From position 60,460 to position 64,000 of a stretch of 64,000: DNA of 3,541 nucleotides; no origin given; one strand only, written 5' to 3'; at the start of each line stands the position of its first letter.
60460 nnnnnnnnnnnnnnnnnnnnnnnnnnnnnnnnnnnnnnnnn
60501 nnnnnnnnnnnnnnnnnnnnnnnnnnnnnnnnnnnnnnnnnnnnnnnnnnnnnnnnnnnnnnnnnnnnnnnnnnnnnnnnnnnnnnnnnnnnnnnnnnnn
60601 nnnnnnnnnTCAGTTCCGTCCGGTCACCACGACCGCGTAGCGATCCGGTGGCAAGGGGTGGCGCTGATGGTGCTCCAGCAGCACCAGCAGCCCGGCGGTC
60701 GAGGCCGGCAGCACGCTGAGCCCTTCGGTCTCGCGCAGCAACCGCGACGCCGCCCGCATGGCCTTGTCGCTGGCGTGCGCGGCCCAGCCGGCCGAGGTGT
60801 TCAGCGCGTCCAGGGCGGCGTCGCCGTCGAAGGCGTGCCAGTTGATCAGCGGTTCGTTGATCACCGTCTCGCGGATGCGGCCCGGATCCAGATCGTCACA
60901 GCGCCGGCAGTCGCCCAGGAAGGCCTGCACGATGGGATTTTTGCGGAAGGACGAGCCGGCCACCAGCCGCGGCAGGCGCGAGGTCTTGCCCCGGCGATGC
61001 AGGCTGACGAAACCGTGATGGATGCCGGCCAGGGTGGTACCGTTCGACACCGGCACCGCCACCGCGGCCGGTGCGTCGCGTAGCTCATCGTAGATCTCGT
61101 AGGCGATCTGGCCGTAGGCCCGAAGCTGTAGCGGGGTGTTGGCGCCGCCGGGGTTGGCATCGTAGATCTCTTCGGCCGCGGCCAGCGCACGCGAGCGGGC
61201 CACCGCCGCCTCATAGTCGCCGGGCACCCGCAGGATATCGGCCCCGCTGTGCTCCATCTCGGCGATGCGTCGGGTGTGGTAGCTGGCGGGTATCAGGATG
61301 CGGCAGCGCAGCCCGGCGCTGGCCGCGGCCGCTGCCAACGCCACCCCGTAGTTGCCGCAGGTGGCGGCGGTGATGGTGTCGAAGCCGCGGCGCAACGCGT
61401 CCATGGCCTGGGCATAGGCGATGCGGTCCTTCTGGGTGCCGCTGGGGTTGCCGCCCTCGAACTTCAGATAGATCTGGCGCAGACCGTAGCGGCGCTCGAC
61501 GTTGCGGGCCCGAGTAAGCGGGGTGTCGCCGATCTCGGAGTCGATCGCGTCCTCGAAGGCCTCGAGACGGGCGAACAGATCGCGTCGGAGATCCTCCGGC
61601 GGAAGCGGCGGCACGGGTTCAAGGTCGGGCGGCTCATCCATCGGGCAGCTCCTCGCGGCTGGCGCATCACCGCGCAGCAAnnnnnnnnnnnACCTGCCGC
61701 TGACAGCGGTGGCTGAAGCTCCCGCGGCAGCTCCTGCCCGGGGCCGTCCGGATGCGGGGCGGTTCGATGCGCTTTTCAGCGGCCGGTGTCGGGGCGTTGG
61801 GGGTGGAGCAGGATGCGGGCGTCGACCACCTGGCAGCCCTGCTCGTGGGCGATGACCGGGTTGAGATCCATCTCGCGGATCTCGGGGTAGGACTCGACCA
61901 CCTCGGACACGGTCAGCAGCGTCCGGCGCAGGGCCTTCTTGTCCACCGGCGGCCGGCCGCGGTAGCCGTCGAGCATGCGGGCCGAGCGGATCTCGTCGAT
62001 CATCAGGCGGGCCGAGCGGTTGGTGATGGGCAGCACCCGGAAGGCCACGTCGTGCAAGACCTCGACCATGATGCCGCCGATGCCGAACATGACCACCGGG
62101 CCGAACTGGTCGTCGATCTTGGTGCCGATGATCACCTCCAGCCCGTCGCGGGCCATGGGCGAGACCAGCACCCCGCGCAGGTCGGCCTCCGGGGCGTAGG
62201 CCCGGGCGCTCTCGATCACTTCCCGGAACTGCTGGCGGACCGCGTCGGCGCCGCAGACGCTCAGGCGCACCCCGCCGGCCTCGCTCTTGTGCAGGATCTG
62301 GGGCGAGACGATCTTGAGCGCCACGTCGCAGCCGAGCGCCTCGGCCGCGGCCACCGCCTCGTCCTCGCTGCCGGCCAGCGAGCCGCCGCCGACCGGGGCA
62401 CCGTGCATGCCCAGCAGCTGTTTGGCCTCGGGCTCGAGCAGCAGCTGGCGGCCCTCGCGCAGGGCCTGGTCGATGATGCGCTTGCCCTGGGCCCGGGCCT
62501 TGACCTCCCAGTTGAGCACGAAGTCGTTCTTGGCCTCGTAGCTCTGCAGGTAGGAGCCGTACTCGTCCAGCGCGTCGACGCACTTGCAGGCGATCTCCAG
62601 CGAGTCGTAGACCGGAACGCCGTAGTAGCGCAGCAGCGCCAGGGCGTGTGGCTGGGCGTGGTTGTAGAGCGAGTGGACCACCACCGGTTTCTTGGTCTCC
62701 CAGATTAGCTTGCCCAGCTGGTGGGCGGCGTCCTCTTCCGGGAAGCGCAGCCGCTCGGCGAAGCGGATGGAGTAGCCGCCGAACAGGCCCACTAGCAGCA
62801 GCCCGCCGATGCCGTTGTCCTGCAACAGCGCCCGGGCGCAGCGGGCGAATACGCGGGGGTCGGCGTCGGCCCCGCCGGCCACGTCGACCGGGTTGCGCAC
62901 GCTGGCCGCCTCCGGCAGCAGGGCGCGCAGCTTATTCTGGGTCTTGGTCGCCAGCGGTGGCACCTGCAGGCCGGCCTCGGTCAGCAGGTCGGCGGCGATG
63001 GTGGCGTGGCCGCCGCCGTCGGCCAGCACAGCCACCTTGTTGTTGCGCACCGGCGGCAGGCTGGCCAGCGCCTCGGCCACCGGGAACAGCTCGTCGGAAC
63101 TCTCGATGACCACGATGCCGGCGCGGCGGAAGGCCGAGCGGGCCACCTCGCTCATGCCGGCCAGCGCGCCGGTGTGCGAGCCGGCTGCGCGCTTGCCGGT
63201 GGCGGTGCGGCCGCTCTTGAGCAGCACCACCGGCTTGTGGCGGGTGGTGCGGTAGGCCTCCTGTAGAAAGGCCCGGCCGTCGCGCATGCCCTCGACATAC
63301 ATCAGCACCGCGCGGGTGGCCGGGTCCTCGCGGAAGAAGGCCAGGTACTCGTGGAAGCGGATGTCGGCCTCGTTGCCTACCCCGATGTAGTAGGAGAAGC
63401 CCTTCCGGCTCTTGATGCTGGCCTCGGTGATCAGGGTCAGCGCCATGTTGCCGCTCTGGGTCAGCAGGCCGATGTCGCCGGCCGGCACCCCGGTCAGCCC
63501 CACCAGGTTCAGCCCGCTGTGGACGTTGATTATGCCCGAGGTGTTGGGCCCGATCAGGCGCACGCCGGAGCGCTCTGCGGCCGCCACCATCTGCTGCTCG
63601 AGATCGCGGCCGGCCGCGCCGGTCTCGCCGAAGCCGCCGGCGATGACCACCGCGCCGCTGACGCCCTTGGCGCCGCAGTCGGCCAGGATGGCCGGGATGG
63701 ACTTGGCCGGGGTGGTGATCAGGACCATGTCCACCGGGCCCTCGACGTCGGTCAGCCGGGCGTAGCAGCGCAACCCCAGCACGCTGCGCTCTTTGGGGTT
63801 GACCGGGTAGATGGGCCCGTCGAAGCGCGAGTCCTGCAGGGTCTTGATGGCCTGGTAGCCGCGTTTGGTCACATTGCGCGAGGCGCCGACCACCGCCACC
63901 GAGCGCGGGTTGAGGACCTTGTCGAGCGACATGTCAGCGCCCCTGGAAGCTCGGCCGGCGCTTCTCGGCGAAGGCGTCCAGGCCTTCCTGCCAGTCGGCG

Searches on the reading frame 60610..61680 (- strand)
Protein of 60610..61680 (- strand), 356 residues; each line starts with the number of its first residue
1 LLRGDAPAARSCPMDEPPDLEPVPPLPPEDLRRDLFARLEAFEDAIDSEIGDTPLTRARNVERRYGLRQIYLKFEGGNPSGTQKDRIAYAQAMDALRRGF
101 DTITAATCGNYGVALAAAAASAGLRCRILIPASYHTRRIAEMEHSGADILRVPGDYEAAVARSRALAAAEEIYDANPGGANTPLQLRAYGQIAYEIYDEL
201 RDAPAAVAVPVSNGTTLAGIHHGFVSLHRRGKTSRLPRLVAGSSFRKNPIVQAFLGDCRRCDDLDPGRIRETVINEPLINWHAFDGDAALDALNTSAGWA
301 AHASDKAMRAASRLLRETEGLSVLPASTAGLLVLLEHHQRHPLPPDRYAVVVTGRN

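Call 5: search_protein_families(library=pfam, proteins=[window:60610-61680:-], max_evalue=0.01)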
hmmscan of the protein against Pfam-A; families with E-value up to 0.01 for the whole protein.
window:60610-61680:- (356 aa): 1 family
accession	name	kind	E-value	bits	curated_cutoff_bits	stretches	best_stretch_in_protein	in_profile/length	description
PF00291.31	PALP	-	1.2e-55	189.4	35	1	47-354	2-295/295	Pyridoxal-phosphate dependent enzyme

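Call 6: search_protein_families(library=ncbifam, proteins=[window:60610-61680:-], max_evalue=0.01)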
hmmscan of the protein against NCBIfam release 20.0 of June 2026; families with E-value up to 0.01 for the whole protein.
window:60610-61680:- (356 aa): 44 families (the best 25 are shown)
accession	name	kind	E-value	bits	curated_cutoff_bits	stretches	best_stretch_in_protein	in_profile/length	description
NF004996.0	PRK06381.1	equivalog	3.6e-121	404.1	266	1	49-356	12-318/319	threonine synthase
NF004170.0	PRK05638.1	equivalog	4.3e-35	121.1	421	1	45-354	59-353/442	threonine synthase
NF006050.0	PRK08197.1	equivalog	7e-28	97.5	303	1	51-340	79-364/406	threonine synthase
TIGR00260.1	thrC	equivalog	1.5e-27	96.6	167.1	1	39-352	8-328/340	threonine synthase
NF005035.0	PRK06450.1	equivalog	8.6e-22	77.4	301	1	69-254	66-246/338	threonine synthase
NF006094.0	PRK08246.1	subfamily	2.7e-20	73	331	1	38-224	9-189/310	serine/threonine dehydratase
NF008735.0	PRK11761.1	equivalog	1.1e-19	70.8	413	1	45-170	5-133/296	cysteine synthase CysM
TIGR01136.1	cysKM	subfamily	1.9e-18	66.9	344.15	1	48-171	3-128/299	cysteine synthase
NF006205.0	PRK08329.1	equivalog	1.1e-17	64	358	1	68-241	72-242/347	threonine synthase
NF007989.0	PRK10717.1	equivalog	3.6e-17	62.4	387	1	45-220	7-194/334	cysteine synthase A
TIGR01139.1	cysK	equivalog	2e-16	60.1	350.95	1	48-177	3-130/298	cysteine synthase A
TIGR01138.1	cysM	equivalog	3.4e-16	59.6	394.2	1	46-153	2-112/290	cysteine synthase B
TIGR01137.1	cysta_beta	equivalog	3e-15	55.9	510.25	1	44-220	3-187/457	cystathionine beta-synthase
NF009057.0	PRK12391.1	equivalog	1.3e-13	50.4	366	1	52-156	79-188/441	TrpB-like pyridoxal phosphate-dependent enzyme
NF005680.0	PRK07476.1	equivalog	1.6e-13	50.3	413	1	42-222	13-190/326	hydroxyectoine utilization dehydratase EutB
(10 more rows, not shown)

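Call 36: search_solved_structures(query=window:60610-61680:-, max_evalue=0.00001)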
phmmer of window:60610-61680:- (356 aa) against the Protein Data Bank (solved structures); distinct sequences matched with E-value up to 0.00001: 130 (the best 60 are shown).
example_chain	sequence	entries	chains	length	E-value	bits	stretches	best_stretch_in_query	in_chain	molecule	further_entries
2d1f_A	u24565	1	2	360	6.8e-27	97.7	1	51-335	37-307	Threonine synthase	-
2zsj_A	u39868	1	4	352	5.2e-25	91.5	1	51-335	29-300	Threonine synthase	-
1uim_A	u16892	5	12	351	1.2e-24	90.3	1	50-350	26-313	Threonine Synthase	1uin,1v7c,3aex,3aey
6cgq_A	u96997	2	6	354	5.7e-23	84.8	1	47-354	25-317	Threonine synthase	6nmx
5ohx_A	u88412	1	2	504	2.1e-17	66.5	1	48-221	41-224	Cystathionine beta-synthase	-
2jc3_A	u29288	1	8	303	7.7e-16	61.4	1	46-171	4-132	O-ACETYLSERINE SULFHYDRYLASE B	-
2bht_A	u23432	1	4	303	5.4e-15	58.6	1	46-169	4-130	CYSTEINE SYNTHASE B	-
2bhs_A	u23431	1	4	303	6.1e-15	58.4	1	46-169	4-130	CYSTEINE SYNTHASE B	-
2v03_A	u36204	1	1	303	6.1e-15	58.4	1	46-169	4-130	Cysteine synthase B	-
1m54_A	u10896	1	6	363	8.6e-15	57.9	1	48-156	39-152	CYSTATHIONINE BETA-SYNTHASE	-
8stw_A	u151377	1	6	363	9e-15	57.9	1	48-156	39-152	Cystathionine beta-synthase, K384N variant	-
1ve1_A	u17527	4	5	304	9.1e-15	57.9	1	46-221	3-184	O-acetylserine sulfhydrylase | O-acetylserine (Thiol)-lyase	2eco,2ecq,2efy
5mms_A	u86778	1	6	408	1.2e-14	57.4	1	48-156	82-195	Cystathionine beta-synthase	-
1jbq_A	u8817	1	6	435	1.4e-14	57.3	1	47-156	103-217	CYSTATHIONINE BETA-SYNTHASE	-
9sqq_A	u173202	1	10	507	1.9e-14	56.8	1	48-156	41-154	Cystathionine beta-synthase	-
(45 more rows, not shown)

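Call 72: search_protein_families(library=padloc, proteins=[window:60610-61680:-], max_evalue=0.01)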
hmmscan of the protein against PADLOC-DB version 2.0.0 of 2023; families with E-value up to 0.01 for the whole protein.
window:60610-61680:- (356 aa): 0 families

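Call 74: find_homologous_proteins(query=window:60610-61680:-, max_evalue=1e-20)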
Query window:60610-61680:- (356 aa): 5333 proteins with E <= 1e-20 among 8000 candidates; the best 120 are listed.
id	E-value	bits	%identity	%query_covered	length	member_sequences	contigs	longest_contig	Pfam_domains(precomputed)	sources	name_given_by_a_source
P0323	1.6e-225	766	100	96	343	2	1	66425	PF00291.32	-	-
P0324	1.0e-157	543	74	92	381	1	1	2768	PF00291.32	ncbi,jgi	jgi:threonine synthase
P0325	1.5e-157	542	76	90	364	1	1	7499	PF00291.32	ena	-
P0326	8.9e-155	533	74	90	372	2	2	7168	PF00291.32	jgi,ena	-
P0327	2.9e-154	531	69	93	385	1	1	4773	PF00291.32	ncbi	-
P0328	1.5e-153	529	73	90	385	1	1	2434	PF00291.32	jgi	jgi:threonine synthase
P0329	2.9e-153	528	69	99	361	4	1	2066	PF00291.32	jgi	jgi:threonine synthase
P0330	3.1e-153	528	69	93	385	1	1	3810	PF00291.32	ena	-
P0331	3.3e-153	528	73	92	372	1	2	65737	PF00291.32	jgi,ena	-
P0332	3.5e-153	528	70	95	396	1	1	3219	PF00291.32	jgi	-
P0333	9.6e-153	526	68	97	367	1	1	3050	PF00291.32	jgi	jgi:threonine synthase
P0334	9.9e-153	526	66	97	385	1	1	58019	PF00291.32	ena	-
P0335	1.1e-152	526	67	99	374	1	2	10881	PF00291.32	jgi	jgi:threonine synthase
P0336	1.1e-152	526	70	93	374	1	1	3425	PF00291.32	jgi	jgi:threonine synthase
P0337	1.4e-152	526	73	90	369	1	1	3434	PF00291.32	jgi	jgi:threonine synthase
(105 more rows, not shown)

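Call 82: search_solved_structures(query=window:60610-61641:-, max_evalue=1e-22, show_alignments=3)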
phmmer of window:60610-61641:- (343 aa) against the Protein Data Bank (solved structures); distinct sequences matched with E-value up to 1e-22: 4.
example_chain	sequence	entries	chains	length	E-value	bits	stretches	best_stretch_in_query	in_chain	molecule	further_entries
2d1f_A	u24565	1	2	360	6.2e-27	97.9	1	38-322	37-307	Threonine synthase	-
2zsj_A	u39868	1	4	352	5.1e-25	91.6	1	38-322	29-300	Threonine synthase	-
1uim_A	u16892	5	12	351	1.2e-24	90.4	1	37-337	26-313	Threonine Synthase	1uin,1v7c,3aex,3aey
6cgq_A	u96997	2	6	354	5.1e-23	85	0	34-341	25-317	Threonine synthase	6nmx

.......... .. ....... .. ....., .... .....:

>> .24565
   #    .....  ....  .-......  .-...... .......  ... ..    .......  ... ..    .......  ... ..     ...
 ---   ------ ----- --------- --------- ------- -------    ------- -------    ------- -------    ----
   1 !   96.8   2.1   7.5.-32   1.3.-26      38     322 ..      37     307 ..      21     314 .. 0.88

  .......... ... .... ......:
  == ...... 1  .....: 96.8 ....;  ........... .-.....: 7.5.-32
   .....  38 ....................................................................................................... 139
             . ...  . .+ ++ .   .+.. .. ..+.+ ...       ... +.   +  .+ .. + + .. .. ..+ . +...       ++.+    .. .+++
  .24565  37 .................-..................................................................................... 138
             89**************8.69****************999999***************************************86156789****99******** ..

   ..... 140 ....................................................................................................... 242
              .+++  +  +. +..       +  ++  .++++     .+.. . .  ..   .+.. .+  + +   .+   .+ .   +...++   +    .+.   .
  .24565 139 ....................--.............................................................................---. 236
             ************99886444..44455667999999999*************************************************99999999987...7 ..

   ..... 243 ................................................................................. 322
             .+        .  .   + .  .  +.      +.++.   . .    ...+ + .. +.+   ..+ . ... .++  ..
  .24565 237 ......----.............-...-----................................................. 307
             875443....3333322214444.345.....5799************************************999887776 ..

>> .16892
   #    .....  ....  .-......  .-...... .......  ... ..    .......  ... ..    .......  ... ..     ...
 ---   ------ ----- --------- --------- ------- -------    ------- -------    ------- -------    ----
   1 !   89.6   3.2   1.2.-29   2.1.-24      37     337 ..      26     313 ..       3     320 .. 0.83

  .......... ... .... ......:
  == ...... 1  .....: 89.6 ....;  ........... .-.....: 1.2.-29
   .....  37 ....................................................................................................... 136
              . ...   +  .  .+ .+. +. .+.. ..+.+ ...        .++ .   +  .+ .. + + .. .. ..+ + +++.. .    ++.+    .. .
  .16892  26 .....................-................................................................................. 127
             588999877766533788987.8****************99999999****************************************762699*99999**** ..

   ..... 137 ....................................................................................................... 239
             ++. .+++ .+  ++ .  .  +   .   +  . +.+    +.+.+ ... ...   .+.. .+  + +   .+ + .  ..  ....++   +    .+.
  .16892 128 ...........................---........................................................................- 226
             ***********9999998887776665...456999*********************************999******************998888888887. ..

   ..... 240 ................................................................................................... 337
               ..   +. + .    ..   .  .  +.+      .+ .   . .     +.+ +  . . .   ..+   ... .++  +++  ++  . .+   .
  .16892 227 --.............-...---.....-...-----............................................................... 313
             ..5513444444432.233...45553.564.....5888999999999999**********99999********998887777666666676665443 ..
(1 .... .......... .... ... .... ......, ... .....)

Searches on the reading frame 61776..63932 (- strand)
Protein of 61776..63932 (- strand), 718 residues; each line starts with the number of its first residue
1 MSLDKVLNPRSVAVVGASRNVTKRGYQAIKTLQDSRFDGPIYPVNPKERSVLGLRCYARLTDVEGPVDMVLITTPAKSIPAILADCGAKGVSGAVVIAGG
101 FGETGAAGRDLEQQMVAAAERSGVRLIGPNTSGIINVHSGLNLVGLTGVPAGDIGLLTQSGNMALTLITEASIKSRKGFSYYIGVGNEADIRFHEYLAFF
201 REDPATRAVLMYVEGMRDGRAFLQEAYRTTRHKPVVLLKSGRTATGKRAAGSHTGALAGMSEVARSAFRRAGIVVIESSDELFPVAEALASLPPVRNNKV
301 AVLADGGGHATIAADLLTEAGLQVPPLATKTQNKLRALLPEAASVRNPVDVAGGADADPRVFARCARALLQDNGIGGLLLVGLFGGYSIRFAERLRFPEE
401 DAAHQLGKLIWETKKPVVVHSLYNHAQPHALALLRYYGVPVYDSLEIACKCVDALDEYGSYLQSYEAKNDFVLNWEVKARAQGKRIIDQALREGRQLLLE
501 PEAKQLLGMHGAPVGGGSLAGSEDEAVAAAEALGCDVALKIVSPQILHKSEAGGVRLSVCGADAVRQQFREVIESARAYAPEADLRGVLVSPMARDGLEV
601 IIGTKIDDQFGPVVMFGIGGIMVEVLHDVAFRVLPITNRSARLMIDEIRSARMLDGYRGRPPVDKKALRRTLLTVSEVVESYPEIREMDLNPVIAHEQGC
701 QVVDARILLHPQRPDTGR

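Call 5: search_protein_families(library=pfam, proteins=[window:61776-63932:-], max_evalue=0.01)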
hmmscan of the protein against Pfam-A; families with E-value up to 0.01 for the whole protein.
window:61776-63932:- (718 aa): 5 families
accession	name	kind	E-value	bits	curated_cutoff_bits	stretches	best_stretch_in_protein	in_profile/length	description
PF13549.11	ATP-grasp_5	-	7.3e-79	264.6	27.6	1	489-708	1-220/221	ATP-grasp domain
PF13607.11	Succ_CoA_lig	-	8.1e-47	158.9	27.4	1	151-289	1-138/138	Succinyl-CoA ligase like flavodoxin domain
PF13380.12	CoA_binding_2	-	2.3e-26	92.9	22.8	1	10-135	1-114/116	CoA binding domain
PF02629.25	CoA_binding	-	1.7e-08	35.6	22.3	1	10-98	4-95/97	CoA binding domain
PF19045.5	Ligase_CoA_2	-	0.001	19.6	23.7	1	301-380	2-79/162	Ligase-CoA domain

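Call 6: search_protein_families(library=ncbifam, proteins=[window:61776-63932:-], max_evalue=0.01)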
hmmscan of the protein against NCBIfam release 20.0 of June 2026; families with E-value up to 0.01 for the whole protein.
window:61776-63932:- (718 aa): 8 families
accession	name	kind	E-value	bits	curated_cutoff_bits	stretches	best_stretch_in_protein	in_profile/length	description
NF045494.1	AcCoALig_Archglob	equivalog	3.9e-151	504.7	1200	2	3-457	218-661/665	acetate--CoA ligase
NF045493.1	HydDutCoALig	equivalog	1.3e-142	476.8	1300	1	5-709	5-698/698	4-hydroxybutyrate--CoA ligase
TIGR02717.1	AcCoA-syn-alpha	equivalog_domain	4.5e-137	457.4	567.15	1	3-458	1-446/447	acetate--CoA ligase alpha subunit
NF045492.1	HydPropCoALig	equivalog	7.9e-134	447.6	1300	2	3-459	248-697/700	3-hydroxypropionate--CoA ligase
NF004230.0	PRK05678.1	equivalog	3.1e-14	52.8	336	1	113-282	106-280/291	succinate--CoA ligase subunit alpha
TIGR01019.1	sucCoAalpha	subfamily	4.9e-14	52.4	353.2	1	114-281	105-277/286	succinate--CoA ligase subunit alpha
NF001913.0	PRK00696.1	equivalog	4.5e-05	22.6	370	1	499-707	4-216/388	ADP-forming succinate--CoA ligase subunit beta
NF010647.0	PRK14046.1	equivalog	0.0021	17.2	604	0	500-560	5-65/392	malate--CoA ligase subunit beta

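Call 72: search_protein_families(library=padloc, proteins=[window:61776-63932:-], max_evalue=0.01)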
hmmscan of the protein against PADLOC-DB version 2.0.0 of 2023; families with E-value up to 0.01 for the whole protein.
window:61776-63932:- (718 aa): 0 families
